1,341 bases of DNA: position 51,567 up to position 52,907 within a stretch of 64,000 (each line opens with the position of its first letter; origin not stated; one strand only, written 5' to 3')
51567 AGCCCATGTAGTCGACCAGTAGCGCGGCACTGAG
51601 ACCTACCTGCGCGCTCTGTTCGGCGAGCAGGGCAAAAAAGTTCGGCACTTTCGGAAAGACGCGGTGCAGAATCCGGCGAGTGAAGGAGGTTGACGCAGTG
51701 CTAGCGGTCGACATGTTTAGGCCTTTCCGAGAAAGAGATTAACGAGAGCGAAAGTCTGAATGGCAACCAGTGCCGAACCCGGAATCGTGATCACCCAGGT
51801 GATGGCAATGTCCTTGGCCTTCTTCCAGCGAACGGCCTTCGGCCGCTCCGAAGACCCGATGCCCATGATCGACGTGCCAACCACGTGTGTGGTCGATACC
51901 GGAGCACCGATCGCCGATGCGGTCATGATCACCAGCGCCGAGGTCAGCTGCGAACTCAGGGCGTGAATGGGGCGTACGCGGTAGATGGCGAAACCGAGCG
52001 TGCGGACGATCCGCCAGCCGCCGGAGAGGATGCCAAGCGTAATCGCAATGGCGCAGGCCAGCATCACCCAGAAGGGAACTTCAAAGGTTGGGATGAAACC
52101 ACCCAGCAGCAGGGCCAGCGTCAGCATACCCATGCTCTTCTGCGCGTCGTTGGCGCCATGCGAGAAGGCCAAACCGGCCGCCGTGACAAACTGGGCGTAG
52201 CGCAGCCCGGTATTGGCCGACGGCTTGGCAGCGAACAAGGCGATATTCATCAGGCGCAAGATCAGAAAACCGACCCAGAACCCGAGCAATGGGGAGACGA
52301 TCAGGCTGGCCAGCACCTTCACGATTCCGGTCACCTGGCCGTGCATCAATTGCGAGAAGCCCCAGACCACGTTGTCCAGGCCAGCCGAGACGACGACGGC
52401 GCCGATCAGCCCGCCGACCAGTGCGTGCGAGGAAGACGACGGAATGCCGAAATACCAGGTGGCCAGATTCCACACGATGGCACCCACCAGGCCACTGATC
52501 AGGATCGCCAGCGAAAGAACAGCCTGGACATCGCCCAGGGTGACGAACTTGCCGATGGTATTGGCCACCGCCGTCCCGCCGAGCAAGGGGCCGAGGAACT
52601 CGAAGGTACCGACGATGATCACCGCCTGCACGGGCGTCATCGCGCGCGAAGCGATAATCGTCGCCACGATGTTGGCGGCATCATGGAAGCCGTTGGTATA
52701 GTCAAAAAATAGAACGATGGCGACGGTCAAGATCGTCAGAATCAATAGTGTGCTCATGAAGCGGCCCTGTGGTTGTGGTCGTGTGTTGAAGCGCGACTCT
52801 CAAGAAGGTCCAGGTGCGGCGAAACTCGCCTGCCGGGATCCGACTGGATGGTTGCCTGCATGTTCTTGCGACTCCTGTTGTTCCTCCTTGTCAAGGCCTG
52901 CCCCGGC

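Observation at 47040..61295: Compact minus-strand sigma-54 regulon: three promoters with identical enhancer architecture drive PiT/DUF47, a CHAD protein and a novel gene pair, next to their probable activator and two sensor kinases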

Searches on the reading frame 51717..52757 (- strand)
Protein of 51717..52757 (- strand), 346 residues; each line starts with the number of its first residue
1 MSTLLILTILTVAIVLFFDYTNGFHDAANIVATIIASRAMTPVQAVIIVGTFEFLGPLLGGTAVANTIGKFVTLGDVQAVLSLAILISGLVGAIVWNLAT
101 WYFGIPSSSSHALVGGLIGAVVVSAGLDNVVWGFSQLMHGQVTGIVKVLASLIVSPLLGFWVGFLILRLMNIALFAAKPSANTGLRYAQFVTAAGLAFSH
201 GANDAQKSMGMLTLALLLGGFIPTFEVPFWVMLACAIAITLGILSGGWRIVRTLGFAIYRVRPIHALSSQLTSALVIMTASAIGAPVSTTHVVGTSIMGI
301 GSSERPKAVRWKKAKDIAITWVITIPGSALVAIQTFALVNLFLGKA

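Call 7: search_protein_families(library=pfam, proteins=[window:51717-52757:-])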
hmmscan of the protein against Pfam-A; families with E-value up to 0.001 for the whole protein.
window:51717-52757:- (346 aa): 1 family
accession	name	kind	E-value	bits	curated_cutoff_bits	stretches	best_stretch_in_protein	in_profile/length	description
PF01384.25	PHO4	-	2e-88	297.2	33.7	1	22-332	1-350/350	Phosphate transporter family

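Call 34: search_protein_families(library=ncbifam, max_evalue=0.001, proteins=[window:51717-52757:-])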
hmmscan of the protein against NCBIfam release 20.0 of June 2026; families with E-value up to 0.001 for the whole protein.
window:51717-52757:- (346 aa): 2 families
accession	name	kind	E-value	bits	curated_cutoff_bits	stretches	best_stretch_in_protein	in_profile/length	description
NF033774.1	phos_trans_PitA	exception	2.6e-52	178.1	800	3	6-167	14-175/498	inorganic phosphate transporter PitA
NF053884.1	SulfPermCysPBac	equivalog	1.6e-14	53.5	400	1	8-343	2-316/354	sulfate permease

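Call 79: list_cluster_members(proteins=[window:51717-52757:-, window:53433-54863:-, window:51058-51714:-])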
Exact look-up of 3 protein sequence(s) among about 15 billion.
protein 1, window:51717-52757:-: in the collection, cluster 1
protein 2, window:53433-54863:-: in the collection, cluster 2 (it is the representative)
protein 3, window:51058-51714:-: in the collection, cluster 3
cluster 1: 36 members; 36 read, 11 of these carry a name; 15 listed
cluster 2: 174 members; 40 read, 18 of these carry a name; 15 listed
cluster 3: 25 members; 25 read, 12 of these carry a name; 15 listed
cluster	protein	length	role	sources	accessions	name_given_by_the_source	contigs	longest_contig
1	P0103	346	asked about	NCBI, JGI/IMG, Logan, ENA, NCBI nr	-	-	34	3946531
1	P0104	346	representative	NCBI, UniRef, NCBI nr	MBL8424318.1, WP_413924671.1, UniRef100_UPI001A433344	MAG: inorganic phosphate transporter [Candidatus Accumulibacter phosphatis] | inorganic phosphate transporter n=1 Tax=Candidatus Accumulibacter phosphatis TaxID=327160 ... | inorganic phosphate transporter [Candidatus Accumulibacter phosphatis]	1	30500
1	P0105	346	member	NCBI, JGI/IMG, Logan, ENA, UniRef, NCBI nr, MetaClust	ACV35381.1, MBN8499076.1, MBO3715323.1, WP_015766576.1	inorganic phosphate transporter [Accumulibacter sp.] | PiT family inorganic phosphate transporter | Phosphate transporter n=1 Tax=Accumulibacter regalis TaxID=522306 RepID=C7RN14_ACCRE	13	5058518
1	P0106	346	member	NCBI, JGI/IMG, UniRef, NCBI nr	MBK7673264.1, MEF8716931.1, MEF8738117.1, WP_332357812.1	MAG: inorganic phosphate transporter [Candidatus Accumulibacter sp.] | PiT family inorganic phosphate transporter | Inorganic phosphate transporter n=1 Tax=Candidatus Accumulibacter proximus TaxID=2954385 ...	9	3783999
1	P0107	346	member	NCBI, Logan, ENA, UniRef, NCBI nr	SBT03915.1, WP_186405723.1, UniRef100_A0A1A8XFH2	putative low-affinity inorganic phosphate transporter [Candidatus Accumulibacter ... | Putative low-affinity inorganic phosphate transporter n=1 Tax=Candidatus Accumulibacter ... | inorganic phosphate transporter [Candidatus Accumulibacter aalborgensis]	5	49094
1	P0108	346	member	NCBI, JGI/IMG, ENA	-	PiT family inorganic phosphate transporter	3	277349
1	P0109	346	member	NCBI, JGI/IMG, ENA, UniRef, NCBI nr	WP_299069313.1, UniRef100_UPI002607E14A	inorganic phosphate transporter [Accumulibacter sp.] | inorganic phosphate transporter n=1 Tax=Accumulibacter sp. TaxID=2053492 ...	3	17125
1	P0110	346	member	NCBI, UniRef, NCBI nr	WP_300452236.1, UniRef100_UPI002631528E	inorganic phosphate transporter [Accumulibacter sp.] | inorganic phosphate transporter n=1 Tax=Accumulibacter sp. TaxID=2053492 ...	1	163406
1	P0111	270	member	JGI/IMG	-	PiT family inorganic phosphate transporter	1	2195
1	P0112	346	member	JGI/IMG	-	PiT family inorganic phosphate transporter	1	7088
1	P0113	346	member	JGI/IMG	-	PiT family inorganic phosphate transporter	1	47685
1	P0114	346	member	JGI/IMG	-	PiT family inorganic phosphate transporter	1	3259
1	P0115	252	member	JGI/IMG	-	-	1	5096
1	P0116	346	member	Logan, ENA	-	-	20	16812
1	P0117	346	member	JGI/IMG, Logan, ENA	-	-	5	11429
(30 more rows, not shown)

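Call 80: find_encoding_contigs(protein=P0105, flank=10000, max_places=2)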
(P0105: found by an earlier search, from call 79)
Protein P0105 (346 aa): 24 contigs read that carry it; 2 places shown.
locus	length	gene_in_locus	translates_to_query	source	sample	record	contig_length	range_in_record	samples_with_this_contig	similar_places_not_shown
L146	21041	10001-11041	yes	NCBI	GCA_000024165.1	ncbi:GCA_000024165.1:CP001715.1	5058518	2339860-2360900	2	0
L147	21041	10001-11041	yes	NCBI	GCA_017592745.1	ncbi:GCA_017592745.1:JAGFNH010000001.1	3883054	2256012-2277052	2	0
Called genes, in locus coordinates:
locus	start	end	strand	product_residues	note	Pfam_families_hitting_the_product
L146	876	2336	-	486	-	PF13289:SIR2_2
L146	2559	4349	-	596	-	PF00999:Na_H_Exchanger, PF02254:TrkA_N, PF27452:KefB_C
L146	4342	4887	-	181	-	PF02525:Flavodoxin_2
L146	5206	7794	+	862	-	PF03924:CHASE, PF13188:PAS_8 (faint), PF08448:PAS_4 (weak), PF02518:HATPase_c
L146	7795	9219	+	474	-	PF00072:Response_reg, PF00158:Sigma54_activat, PF01078:Mg_chelatase (faint), PF14532:Sigma54_activ_2, PF25601:AAA_lid_14, PF02954:HTH_8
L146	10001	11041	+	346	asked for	PF01384:PHO4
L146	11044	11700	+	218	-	PF01865:PhoU_div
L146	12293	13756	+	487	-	PF05235:CHAD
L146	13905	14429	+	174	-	PF20020:DUF6431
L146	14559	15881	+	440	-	PF13565:HTH_32, PF00665:rve, PF13683:rve_3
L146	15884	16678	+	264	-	PF13191:AAA_16 (weak), PF13604:AAA_30 (weak), PF09848:SLFN-g3_helicase (weak), PF13401:AAA_22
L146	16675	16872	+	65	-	-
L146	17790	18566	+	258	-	-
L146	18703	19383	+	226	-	-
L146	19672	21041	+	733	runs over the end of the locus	PF00916:Sulfate_transp, PF01740:STAS, PF13466:STAS_2 (weak), PF00027:cNMP_binding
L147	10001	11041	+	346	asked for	PF01384:PHO4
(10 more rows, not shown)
